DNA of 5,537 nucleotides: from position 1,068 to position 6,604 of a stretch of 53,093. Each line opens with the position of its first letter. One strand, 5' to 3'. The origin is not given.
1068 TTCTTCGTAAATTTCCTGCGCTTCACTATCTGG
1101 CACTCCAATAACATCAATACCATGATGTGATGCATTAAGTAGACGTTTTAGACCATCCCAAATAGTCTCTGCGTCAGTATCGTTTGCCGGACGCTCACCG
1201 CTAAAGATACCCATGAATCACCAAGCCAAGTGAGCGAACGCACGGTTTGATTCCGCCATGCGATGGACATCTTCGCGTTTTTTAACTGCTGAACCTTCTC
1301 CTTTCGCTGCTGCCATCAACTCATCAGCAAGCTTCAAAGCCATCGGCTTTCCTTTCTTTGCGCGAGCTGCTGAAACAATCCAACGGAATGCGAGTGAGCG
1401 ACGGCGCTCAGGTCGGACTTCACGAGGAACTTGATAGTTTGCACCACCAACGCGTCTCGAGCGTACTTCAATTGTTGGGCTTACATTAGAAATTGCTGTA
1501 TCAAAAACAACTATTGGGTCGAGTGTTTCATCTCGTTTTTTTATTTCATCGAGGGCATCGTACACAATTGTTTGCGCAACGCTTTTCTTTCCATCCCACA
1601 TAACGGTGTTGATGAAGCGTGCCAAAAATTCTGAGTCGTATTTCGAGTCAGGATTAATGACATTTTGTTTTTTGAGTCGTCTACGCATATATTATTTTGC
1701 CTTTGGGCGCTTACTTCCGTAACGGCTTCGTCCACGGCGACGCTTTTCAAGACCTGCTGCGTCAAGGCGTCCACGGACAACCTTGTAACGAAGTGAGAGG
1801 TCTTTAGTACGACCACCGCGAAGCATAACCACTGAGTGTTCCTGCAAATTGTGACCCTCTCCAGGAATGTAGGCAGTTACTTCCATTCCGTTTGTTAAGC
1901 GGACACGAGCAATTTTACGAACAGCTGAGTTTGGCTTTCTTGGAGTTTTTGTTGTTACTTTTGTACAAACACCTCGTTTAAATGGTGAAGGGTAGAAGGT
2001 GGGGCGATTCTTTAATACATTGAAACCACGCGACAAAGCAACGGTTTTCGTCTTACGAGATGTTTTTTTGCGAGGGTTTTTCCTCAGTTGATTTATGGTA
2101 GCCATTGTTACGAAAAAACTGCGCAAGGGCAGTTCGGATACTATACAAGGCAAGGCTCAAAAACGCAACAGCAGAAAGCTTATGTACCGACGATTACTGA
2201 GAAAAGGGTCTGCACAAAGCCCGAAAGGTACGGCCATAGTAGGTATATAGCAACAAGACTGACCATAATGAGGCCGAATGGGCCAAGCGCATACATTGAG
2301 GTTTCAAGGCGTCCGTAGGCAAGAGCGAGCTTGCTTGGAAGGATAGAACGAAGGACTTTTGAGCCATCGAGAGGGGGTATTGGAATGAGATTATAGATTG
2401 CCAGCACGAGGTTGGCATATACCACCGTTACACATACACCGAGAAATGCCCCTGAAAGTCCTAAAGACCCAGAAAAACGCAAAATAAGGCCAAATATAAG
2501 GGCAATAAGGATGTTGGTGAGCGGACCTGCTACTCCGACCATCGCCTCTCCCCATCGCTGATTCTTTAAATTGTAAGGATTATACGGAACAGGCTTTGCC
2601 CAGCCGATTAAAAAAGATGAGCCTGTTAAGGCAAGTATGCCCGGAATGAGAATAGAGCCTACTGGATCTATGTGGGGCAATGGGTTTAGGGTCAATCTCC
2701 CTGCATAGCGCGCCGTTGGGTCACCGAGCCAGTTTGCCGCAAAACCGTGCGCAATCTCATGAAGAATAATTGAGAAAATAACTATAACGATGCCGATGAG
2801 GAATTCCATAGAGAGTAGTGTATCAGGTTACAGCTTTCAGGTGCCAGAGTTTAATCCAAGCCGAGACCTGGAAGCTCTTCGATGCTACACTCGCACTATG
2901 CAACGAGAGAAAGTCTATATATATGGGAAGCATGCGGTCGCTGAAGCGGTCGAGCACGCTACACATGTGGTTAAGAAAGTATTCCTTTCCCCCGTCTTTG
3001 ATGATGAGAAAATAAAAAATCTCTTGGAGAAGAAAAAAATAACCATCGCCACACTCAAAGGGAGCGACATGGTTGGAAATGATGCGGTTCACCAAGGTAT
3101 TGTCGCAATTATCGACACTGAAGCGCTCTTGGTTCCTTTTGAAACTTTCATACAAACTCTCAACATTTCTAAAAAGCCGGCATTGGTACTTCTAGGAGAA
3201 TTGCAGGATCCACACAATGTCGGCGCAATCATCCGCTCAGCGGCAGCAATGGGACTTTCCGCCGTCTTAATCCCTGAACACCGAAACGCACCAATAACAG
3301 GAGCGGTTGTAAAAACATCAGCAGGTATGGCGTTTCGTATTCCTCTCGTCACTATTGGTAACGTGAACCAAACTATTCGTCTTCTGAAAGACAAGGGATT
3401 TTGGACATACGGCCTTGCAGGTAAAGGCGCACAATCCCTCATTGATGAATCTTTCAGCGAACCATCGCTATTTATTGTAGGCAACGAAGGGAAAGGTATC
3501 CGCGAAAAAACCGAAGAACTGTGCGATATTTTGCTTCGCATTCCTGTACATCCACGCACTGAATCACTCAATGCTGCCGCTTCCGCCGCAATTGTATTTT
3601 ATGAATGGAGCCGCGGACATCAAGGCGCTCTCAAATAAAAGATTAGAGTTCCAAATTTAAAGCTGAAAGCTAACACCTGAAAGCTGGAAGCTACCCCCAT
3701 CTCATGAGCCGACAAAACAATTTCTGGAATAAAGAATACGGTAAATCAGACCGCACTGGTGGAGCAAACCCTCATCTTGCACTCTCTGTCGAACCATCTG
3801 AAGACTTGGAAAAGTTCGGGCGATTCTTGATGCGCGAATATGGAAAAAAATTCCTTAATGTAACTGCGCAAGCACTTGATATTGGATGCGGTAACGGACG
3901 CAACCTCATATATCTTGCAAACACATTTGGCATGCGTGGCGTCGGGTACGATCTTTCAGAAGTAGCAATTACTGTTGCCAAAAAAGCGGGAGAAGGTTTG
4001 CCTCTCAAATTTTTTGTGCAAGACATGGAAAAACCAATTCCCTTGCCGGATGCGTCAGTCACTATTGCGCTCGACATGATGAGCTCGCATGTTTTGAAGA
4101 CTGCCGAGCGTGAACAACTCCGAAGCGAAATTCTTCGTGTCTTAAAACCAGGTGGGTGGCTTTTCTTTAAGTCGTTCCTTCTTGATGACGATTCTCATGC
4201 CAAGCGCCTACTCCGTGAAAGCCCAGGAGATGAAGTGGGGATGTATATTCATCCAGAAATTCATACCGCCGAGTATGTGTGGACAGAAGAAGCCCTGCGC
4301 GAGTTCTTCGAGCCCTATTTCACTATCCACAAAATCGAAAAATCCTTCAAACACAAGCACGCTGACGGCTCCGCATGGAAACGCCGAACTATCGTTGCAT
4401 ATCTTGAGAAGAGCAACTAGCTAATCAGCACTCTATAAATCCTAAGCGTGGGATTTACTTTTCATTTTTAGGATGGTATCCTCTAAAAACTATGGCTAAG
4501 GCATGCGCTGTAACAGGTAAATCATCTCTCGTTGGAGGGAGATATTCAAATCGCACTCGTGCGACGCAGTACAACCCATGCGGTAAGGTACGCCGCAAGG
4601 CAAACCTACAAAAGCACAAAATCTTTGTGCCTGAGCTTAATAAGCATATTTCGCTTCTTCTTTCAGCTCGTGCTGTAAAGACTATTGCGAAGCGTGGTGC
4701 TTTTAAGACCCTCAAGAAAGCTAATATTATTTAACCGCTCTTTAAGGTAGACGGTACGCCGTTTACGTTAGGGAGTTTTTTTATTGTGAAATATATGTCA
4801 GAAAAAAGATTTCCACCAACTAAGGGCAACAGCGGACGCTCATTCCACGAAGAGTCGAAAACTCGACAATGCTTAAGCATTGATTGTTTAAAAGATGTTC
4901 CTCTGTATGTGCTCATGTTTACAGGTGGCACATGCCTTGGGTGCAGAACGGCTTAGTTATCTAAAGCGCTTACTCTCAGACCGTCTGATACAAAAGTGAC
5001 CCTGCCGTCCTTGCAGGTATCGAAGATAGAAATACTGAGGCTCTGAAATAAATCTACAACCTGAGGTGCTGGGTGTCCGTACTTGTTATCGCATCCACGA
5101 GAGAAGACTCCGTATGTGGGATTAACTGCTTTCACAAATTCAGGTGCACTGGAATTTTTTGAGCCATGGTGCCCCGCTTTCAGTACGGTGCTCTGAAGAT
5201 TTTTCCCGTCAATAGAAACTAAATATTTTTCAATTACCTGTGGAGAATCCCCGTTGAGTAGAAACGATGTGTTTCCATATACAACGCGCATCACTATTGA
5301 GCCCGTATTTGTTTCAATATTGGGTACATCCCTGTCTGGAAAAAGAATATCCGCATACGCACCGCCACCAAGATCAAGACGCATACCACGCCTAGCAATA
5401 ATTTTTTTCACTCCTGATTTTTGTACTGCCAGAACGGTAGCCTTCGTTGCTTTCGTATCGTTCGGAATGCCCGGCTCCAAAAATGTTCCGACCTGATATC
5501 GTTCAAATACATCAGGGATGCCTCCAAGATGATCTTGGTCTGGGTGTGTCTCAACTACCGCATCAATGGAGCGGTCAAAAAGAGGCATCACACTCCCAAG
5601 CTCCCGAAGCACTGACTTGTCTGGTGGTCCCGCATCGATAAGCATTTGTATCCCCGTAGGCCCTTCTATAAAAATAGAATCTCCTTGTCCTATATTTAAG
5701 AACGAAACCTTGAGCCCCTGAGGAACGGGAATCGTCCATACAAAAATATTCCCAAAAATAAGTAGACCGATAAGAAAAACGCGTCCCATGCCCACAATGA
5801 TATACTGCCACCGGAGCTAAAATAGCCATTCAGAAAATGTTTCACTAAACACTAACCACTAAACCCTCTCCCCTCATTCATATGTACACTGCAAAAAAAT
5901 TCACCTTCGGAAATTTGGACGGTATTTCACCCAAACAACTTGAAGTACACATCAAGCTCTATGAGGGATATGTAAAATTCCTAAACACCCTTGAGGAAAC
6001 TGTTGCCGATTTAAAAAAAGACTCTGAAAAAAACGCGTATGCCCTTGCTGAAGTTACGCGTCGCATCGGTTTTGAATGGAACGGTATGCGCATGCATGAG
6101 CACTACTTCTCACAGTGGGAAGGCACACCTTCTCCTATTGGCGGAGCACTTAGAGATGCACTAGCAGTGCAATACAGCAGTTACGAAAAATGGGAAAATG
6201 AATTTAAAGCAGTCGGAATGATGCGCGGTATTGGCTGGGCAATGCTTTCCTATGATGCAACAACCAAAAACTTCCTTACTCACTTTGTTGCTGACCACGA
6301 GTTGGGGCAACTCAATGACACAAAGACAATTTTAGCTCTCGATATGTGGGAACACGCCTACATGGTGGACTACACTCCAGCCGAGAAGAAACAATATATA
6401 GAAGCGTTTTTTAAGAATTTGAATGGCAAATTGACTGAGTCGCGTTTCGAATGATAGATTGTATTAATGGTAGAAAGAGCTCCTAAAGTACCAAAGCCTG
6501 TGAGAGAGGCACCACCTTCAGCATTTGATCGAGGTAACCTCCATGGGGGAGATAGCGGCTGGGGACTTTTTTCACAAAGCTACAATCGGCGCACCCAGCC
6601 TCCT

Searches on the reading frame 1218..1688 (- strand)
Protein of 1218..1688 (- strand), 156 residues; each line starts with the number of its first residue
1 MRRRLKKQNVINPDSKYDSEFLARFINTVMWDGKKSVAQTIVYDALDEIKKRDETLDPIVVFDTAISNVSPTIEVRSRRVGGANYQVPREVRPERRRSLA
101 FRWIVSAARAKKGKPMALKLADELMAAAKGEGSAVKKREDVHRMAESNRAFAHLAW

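Call 75: search_protein_families(library=pfam, proteins=[window:1218-1688:-], max_evalue=0.0001)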
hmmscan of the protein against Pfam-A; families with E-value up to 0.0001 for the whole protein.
window:1218-1688:- (156 aa): 1 family
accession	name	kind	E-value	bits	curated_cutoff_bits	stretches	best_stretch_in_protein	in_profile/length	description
PF00177.27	Ribosomal_S7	-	3.3e-61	205.7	24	1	1-149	1-148/148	Ribosomal protein S7p/S5e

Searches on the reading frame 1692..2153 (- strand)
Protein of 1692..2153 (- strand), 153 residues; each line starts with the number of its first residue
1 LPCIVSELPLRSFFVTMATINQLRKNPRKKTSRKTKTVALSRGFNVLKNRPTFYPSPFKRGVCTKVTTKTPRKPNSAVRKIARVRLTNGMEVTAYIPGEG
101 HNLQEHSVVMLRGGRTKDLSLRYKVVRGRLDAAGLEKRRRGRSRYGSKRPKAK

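Call 75: search_protein_families(library=pfam, proteins=[window:1692-2153:-], max_evalue=0.0001)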
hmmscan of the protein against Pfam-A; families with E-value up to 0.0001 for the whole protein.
window:1692-2153:- (153 aa): 1 family
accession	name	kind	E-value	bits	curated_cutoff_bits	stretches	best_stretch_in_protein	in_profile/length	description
PF00164.32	Ribosom_S12_S23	-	7.9e-31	106.5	22.3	1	51-151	6-109/110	Ribosomal protein S12/S23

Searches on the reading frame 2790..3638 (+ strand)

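Call 75: search_protein_families(library=pfam, proteins=[window:2790-3638:+], max_evalue=0.0001)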
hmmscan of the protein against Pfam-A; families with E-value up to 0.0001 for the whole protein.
window:2790-3638:+ (282 aa): 2 families
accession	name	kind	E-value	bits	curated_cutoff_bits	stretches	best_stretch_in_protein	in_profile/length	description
PF00588.24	SpoU_methylase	-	1.3e-37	129.5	29.7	1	132-271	3-142/142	SpoU rRNA Methylase family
PF08032.17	SpoU_sub_bind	-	2.5e-08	34.5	22.8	1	43-109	1-71/76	RNA 2'-O ribose methyltransferase substrate binding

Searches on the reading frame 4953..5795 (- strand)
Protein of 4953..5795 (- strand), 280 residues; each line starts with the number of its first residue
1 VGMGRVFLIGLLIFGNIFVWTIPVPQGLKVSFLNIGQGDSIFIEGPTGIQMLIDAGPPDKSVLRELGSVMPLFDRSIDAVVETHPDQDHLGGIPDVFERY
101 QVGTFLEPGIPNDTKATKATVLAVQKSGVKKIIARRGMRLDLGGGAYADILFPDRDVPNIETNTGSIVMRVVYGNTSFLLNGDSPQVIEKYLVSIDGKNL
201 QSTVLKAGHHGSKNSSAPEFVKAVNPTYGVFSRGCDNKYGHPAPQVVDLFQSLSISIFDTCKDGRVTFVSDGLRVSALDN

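Call 75: search_protein_families(library=pfam, proteins=[window:4953-5795:-], max_evalue=0.0001)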
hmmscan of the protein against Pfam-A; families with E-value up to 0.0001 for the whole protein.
window:4953-5795:- (280 aa): 1 family
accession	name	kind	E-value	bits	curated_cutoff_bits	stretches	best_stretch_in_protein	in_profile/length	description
PF00753.33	Lactamase_B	-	3.1e-12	47.3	22.7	1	36-231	4-192/196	Metallo-beta-lactamase superfamily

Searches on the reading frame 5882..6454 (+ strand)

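Call 75: search_protein_families(library=pfam, proteins=[window:5882-6454:+], max_evalue=0.0001)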
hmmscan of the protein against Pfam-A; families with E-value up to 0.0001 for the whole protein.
window:5882-6454:+ (190 aa): 1 family
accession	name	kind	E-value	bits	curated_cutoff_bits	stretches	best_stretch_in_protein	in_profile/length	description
PF02777.23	Sod_Fe_C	-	2.2e-19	69.8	20.9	1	88-183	3-97/102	Iron/manganese superoxide dismutases, C-terminal domain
